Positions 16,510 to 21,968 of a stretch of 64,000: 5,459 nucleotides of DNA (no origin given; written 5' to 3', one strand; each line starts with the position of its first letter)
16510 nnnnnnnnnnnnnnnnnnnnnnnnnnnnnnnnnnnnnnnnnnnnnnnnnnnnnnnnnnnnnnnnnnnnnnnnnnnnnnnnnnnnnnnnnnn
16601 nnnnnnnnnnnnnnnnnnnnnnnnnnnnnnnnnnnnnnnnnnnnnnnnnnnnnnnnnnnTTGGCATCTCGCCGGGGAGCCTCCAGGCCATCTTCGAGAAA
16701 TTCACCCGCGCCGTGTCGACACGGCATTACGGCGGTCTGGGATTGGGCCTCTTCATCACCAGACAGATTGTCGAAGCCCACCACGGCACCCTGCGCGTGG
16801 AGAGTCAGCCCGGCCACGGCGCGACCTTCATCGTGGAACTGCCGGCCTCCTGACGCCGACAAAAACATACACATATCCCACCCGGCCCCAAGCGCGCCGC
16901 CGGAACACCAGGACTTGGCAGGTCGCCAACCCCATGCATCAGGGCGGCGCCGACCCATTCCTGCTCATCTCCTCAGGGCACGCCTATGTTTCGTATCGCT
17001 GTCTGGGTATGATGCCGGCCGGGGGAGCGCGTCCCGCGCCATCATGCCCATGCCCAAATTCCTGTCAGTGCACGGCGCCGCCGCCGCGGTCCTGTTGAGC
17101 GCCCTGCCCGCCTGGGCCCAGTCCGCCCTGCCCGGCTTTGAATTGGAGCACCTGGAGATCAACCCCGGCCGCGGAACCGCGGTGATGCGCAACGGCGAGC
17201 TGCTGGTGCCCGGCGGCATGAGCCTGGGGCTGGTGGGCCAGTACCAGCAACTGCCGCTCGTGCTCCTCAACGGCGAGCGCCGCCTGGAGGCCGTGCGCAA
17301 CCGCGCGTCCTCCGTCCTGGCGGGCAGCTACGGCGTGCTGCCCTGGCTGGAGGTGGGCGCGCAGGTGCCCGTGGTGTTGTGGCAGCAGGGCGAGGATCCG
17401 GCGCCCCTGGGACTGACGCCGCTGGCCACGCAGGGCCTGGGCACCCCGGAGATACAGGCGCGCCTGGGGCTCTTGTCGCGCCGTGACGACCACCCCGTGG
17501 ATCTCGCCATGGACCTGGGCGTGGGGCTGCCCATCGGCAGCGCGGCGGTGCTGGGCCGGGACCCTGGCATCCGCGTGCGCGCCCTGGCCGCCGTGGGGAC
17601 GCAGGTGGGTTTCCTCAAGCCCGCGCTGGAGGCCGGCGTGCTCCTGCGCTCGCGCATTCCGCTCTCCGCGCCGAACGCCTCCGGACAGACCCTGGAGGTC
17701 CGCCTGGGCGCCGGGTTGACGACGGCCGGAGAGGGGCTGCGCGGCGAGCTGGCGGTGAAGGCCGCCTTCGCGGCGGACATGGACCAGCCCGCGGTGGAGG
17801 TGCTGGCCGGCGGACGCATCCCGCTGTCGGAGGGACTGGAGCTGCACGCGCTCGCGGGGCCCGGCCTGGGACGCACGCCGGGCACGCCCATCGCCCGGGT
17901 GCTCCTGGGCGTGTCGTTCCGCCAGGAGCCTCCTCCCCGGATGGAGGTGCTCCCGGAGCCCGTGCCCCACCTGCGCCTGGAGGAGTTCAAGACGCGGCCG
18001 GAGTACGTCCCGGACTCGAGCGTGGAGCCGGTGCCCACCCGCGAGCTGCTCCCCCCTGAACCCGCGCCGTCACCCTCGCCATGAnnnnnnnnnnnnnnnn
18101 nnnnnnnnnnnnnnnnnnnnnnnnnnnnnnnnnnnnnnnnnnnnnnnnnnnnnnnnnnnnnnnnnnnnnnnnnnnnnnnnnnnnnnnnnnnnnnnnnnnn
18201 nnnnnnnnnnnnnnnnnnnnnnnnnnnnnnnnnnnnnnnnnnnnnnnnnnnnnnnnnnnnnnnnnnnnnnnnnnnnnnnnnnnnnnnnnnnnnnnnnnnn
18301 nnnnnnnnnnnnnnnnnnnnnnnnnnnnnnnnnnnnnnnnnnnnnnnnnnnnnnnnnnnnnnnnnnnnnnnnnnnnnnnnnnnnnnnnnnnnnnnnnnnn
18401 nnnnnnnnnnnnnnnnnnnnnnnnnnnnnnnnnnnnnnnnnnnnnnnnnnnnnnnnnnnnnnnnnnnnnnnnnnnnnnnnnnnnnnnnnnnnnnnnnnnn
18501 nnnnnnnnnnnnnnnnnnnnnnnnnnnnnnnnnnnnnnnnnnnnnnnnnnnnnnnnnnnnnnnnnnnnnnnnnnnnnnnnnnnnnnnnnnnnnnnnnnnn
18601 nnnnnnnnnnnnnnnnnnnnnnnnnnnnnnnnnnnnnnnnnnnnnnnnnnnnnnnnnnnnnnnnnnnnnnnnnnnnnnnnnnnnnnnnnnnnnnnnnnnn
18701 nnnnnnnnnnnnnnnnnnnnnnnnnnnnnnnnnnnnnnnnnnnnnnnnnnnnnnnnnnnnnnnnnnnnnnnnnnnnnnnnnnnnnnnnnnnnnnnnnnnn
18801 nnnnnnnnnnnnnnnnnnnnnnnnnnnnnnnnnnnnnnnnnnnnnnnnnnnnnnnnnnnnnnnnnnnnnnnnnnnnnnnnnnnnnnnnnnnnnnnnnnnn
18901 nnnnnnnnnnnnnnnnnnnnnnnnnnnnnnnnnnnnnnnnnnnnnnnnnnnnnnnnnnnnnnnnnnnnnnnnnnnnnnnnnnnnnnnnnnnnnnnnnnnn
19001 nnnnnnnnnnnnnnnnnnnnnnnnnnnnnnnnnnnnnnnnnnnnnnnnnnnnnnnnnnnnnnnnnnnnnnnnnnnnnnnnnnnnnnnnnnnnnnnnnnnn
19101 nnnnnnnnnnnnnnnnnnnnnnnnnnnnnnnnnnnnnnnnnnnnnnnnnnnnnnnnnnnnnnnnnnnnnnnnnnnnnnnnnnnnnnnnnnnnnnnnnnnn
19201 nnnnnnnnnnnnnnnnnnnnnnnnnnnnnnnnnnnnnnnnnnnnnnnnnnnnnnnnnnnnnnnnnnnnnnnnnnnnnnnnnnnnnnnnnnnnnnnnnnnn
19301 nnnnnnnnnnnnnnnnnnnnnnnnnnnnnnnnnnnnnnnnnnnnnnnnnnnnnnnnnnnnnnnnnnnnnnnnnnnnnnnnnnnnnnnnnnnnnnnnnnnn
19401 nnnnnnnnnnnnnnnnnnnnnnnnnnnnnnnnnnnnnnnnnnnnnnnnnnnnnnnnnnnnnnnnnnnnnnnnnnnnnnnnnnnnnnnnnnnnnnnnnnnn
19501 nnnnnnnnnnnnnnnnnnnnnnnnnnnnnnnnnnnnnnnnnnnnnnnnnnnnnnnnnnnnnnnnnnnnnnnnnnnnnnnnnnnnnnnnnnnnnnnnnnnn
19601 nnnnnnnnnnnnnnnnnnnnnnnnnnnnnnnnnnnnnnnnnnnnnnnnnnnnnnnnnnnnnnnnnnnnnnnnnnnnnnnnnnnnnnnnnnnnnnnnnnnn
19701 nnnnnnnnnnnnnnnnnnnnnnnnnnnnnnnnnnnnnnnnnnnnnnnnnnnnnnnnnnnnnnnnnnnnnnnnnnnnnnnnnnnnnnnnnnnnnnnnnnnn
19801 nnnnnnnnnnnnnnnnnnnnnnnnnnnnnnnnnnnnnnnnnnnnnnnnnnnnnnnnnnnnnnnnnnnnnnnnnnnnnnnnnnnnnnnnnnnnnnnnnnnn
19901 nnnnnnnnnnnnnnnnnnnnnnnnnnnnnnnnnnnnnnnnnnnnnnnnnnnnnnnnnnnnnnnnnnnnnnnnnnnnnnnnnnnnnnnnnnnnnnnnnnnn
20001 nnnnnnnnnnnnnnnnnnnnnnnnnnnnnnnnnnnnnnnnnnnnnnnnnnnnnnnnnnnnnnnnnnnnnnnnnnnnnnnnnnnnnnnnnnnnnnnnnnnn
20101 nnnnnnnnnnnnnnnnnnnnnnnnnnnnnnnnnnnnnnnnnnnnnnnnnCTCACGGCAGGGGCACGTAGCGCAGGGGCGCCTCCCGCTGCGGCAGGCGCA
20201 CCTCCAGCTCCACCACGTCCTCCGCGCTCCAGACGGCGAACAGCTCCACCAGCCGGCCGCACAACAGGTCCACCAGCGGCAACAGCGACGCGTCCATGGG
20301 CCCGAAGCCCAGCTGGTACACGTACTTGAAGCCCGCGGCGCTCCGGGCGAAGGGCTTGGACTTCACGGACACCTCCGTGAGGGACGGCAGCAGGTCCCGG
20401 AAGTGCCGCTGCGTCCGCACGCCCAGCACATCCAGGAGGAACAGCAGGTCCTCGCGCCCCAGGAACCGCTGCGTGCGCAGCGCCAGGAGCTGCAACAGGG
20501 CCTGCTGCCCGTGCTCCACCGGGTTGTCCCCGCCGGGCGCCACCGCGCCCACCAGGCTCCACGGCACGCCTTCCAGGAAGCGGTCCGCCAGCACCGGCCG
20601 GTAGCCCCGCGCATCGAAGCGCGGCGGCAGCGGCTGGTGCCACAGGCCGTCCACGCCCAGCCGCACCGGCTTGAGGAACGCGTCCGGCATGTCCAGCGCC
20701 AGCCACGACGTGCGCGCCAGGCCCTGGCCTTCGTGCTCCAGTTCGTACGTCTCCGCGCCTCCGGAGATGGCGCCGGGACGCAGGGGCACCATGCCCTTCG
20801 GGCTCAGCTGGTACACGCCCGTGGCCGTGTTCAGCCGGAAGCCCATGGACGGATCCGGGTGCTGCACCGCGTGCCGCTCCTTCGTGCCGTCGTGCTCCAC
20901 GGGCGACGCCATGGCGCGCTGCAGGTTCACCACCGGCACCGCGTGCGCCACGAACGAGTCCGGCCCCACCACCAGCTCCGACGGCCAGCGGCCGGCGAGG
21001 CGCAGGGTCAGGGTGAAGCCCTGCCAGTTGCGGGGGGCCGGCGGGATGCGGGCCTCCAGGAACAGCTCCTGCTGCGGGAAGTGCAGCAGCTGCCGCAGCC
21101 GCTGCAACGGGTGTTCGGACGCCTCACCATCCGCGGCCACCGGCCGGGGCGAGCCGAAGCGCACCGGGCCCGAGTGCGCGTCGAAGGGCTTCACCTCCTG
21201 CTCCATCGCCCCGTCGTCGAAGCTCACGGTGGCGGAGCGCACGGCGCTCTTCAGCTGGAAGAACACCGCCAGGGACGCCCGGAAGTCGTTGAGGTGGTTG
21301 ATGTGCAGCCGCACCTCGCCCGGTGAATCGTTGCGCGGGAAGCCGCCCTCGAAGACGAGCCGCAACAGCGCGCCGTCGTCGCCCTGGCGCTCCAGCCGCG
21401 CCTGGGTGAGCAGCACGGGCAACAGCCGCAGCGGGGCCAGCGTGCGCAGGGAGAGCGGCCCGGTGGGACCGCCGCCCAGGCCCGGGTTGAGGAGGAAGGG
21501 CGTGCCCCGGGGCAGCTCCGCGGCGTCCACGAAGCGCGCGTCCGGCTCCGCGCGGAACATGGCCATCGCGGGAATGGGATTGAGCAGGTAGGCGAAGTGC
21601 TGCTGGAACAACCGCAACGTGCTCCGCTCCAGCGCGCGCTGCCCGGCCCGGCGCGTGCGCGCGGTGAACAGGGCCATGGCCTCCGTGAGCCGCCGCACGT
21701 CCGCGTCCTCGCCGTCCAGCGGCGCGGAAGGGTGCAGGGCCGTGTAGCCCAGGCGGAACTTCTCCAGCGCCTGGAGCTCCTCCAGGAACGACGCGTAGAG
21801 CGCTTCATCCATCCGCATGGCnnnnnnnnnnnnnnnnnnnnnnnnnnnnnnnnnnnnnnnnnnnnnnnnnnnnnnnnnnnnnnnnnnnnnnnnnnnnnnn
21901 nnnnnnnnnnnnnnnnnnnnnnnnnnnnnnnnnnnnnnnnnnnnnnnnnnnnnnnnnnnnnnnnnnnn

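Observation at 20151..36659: T6SS-like cluster with non-canonical gene order and no recognisable ClpV or Hcp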

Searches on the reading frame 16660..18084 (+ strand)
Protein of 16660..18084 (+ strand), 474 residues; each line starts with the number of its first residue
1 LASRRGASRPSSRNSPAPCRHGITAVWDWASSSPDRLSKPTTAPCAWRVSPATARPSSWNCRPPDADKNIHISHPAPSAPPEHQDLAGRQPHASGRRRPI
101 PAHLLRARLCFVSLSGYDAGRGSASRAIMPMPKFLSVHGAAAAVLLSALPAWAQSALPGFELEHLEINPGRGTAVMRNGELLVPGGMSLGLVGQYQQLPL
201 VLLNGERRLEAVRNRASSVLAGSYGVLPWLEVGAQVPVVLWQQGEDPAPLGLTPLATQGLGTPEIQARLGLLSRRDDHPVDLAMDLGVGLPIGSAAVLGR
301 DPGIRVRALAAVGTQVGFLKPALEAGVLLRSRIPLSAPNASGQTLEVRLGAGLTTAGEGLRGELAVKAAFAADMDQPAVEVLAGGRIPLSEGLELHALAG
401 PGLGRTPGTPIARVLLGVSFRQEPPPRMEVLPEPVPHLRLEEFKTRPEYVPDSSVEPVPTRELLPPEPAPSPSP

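Call 5: search_protein_families(library=pfam, proteins=[window:16660-18084:+], max_evalue=0.01)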
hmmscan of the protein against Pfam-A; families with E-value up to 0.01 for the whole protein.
window:16660-18084:+ (474 aa): 0 families

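Call 77: search_protein_families(library=ncbifam, proteins=[window:16660-18084:+], max_evalue=0.01)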
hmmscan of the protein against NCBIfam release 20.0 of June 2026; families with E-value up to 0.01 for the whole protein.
window:16660-18084:+ (474 aa): 1 family
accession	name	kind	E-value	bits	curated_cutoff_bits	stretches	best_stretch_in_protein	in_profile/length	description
NF033763.1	exchanger_TraB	exception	0.00043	18.4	700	1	194-414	55-288/522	outer membrane exchange protein TraB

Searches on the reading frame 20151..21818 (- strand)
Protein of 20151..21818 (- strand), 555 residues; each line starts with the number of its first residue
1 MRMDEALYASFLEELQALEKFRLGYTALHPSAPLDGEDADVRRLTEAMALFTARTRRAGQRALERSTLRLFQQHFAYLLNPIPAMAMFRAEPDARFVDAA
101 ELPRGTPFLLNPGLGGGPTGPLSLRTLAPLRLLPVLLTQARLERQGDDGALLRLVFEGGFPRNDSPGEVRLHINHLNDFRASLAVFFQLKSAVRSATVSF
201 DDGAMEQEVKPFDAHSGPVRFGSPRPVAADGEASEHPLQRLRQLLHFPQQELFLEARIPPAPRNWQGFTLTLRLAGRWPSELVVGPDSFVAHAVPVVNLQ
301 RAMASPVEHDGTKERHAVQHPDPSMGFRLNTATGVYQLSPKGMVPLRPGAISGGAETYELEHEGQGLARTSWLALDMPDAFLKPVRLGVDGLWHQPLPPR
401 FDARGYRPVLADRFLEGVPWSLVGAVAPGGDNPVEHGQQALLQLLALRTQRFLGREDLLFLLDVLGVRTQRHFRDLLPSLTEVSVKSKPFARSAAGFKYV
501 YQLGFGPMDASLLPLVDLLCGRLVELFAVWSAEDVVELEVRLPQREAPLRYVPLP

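Call 4: search_protein_families(library=pfam, proteins=[window:20151-21818:-], max_evalue=0.01)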
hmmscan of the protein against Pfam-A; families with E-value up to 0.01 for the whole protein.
window:20151-21818:- (555 aa): 1 family
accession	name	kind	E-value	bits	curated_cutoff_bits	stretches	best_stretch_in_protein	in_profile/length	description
PF05947.17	T6SS_TssF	-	2.1e-20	73.3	25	1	6-319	4-338/608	Type VI secretion system, TssF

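Call 11: search_protein_families(library=ncbifam, proteins=[window:20151-21818:-], max_evalue=0.1)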
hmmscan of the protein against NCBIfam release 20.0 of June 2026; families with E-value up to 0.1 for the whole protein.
window:20151-21818:- (555 aa): 2 families
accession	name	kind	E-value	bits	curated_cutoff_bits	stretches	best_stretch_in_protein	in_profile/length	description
TIGR03359.1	VI_chp_6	equivalog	1.2e-22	80.6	260.3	1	36-319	37-330/600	type VI secretion system baseplate subunit TssF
NF041246.1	T6SS_IglH_TssF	exception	0.0048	15.8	75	0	236-322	173-261/464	type VI secretion system baseplate subunit TssF/IglH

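Call 84: search_protein_families(library=pfam, proteins=[P0250, P0252], max_evalue=5)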
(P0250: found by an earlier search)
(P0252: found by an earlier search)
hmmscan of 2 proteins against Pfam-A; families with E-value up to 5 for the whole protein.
P0250 (328 aa): 1 family
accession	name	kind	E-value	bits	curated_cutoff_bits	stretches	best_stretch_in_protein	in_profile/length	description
PF04625.18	DEC-1_N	-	0.36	10.3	29.2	1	187-237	115-163/403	DEC-1 protein, N-terminal region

P0252 (329 aa): 2 families
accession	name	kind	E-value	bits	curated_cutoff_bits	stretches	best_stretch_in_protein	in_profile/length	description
PF06812.17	ImpA_N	-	0.027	15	26.9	1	37-90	42-95/119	ImpA, N-terminal, type VI secretion system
PF25243.1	WAV3_C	-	2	8.8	39.1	1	85-118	13-46/76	E3 ubiquitin-protein ligase WAV3-like, C-terminal domain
